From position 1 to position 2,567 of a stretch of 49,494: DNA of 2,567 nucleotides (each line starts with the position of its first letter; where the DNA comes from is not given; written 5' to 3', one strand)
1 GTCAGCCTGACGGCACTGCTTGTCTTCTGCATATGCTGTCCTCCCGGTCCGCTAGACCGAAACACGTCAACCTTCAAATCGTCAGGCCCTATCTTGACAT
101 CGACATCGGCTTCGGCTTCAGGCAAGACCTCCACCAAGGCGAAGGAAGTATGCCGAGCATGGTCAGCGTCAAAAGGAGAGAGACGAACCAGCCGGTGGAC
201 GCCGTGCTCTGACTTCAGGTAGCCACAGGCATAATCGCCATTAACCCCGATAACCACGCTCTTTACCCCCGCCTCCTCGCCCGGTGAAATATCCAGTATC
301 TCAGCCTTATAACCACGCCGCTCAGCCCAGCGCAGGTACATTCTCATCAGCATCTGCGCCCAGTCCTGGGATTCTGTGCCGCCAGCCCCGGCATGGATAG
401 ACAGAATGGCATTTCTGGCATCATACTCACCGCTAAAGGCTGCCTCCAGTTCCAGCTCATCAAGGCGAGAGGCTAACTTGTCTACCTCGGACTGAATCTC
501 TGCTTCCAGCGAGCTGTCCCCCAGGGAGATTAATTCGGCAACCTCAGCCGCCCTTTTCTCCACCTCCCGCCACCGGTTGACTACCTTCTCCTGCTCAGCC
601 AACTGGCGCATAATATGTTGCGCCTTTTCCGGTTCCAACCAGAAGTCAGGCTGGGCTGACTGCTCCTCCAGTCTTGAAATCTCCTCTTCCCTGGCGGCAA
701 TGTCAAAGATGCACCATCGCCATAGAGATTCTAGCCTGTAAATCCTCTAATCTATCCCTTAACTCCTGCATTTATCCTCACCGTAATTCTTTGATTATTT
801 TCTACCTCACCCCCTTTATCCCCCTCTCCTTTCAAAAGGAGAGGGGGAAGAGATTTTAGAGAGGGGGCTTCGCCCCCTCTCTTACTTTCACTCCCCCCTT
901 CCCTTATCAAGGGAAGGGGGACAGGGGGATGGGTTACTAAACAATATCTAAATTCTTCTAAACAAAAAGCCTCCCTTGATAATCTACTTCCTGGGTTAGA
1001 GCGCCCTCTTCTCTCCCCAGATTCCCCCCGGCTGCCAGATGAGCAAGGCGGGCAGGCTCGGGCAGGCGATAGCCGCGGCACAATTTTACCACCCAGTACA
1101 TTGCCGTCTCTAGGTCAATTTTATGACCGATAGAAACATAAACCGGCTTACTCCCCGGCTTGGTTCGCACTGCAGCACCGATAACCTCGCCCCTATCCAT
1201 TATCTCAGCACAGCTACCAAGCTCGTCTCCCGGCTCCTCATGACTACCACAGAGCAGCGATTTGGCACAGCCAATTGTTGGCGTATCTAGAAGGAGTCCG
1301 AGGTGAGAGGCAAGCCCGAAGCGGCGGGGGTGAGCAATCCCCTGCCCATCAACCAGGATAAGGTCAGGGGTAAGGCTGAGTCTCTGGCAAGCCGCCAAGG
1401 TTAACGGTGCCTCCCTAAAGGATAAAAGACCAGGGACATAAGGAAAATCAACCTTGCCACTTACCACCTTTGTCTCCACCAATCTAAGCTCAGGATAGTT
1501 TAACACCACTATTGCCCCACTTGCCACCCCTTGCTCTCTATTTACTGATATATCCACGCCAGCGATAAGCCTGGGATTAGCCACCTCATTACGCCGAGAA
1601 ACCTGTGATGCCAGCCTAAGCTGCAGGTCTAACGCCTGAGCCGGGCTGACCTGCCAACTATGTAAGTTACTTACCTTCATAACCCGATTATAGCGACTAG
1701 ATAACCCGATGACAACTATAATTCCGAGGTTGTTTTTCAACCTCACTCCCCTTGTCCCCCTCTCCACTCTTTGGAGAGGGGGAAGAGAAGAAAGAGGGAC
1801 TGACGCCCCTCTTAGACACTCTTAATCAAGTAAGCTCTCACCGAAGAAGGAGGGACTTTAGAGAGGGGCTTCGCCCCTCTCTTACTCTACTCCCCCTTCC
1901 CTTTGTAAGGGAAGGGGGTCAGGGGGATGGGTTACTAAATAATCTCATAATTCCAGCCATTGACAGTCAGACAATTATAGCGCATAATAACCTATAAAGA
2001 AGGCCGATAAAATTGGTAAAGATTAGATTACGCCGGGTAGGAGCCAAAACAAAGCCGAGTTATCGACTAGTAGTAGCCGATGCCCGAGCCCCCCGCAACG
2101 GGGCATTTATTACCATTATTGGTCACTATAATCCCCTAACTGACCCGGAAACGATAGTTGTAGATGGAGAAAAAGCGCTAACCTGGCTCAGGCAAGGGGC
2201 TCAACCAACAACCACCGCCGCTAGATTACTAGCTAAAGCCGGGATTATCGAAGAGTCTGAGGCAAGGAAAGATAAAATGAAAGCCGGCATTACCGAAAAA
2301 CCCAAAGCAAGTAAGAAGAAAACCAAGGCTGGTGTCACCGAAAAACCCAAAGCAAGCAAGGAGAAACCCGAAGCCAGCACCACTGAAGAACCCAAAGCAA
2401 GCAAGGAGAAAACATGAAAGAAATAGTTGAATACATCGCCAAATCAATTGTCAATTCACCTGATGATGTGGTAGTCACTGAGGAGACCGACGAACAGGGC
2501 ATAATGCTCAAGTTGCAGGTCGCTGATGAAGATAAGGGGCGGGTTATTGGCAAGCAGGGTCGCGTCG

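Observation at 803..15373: Modular three-hairpin intergenic repeat family: four copies, all in the same orientation relative to the downstream start codon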

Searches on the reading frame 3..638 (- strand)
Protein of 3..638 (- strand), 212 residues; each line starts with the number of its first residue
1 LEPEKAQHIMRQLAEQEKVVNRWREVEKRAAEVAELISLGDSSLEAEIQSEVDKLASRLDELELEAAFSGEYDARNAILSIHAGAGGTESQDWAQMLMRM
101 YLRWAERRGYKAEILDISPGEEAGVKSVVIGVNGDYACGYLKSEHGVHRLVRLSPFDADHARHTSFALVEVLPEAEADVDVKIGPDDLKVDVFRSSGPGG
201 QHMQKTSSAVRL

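Call 81: search_protein_families(library=pfam, proteins=[window:3-638:-], max_evalue=0.00001)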
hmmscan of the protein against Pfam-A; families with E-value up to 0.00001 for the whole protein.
window:3-638:- (212 aa): 2 families
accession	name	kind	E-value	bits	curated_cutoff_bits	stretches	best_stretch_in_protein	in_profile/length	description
PF03462.23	PCRF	-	6.5e-53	179.9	24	1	3-169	21-194/194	PCRF domain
PF00472.26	RF-1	-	3.9e-11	43.4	35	1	178-212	2-36/116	RF-1 domain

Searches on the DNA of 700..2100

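Call 43: search_rna_families(source=window, start=700, end=2100, threshold=evalue, max_evalue=5)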
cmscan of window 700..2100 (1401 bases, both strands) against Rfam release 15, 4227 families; matches with E-value up to 5: 65.
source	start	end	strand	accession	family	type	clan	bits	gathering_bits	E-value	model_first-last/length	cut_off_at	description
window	790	945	-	RF04209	MIR7533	Gene; miRNA;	-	31.5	230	0.00044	1-249/249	no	MIR7533 microRNA precursor family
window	849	957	-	RF02029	sraA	Gene; sRNA;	-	28.2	56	0.072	1-95/95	no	sraA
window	781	890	-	RF00516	ylbH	Cis-reg; leader;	-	27.4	50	0.0019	1-122/122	no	ylbH leader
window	811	889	-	RF02987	GA-cis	Gene; sRNA;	-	26.8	34.7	0.0043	1-88/88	no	GA-cis RNA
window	835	907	-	RF04279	mir-H20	Gene; miRNA;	CL00141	26.8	99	0.023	1-82/82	no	mir-H20 microRNA precursor family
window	1774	1898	-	RF03629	mir-641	Gene; miRNA;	-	25.3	100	0.041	1-98/98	no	mir-641 microRNA precursor family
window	838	903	-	RF04102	MIR6457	Gene; miRNA;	-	25.1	140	0.032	1-177/177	no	MIR6457 microRNA precursor family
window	804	935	+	RF03488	mir-2366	Gene; miRNA;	-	25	68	0.069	1-83/83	no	mir-2366 microRNA precursor family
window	831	907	-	RF01911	MIR2118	Gene; miRNA;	-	24.9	85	0.03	1-170/170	no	MIR2118 microRNA precursor family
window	838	903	-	RF00802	mir-207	Gene; miRNA;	-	24.8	88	0.065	1-78/78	no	mir-207 microRNA precursor family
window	837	905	+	RF00802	mir-207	Gene; miRNA;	-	24.6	88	0.074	1-78/78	no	mir-207 microRNA precursor family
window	1742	1796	-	RF04096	mir-4433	Gene; miRNA;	-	24.5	77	0.044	1-83/83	no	mir-4433 microRNA precursor family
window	807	870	-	RF03301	mir-3154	Gene; miRNA;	-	24.1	64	0.078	1-86/86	no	mir-3154 microRNA precursor family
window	822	918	-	RF03261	mir-1759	Gene; miRNA;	-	24.1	58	0.085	1-75/75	no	mir-1759 microRNA precursor family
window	1742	1796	-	RF03872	MIR6426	Gene; miRNA;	-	23.8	96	0.073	1-84/84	no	MIR6426 microRNA precursor family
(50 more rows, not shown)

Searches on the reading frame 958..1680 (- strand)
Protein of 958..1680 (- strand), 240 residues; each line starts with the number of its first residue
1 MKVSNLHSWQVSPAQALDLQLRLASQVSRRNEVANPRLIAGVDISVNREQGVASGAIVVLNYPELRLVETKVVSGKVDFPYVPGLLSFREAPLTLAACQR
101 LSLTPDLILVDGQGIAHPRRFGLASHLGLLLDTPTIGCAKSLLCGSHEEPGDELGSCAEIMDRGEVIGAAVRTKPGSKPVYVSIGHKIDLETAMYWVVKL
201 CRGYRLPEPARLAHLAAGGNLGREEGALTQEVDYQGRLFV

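Call 81: search_protein_families(library=pfam, proteins=[window:958-1680:-], max_evalue=0.00001)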
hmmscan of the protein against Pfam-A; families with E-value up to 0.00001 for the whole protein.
window:958-1680:- (240 aa): 1 family
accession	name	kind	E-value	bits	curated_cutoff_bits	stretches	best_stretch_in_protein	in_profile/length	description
PF04493.20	Endonuclease_5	-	7.9e-76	254.6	23.4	1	23-214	3-197/198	Endonuclease V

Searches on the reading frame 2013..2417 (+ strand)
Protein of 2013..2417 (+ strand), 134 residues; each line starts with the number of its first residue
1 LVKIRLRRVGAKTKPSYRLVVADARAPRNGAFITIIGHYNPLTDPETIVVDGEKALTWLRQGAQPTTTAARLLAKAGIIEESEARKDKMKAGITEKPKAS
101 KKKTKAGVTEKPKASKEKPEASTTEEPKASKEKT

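Call 81: search_protein_families(library=pfam, proteins=[window:2013-2417:+], max_evalue=0.00001)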
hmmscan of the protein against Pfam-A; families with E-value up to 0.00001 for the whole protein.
window:2013-2417:+ (134 aa): 1 family
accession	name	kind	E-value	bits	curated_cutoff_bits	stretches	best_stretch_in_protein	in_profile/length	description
PF00886.24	Ribosomal_S16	-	3.4e-21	75.4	27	1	8-66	1-62/62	Ribosomal protein S16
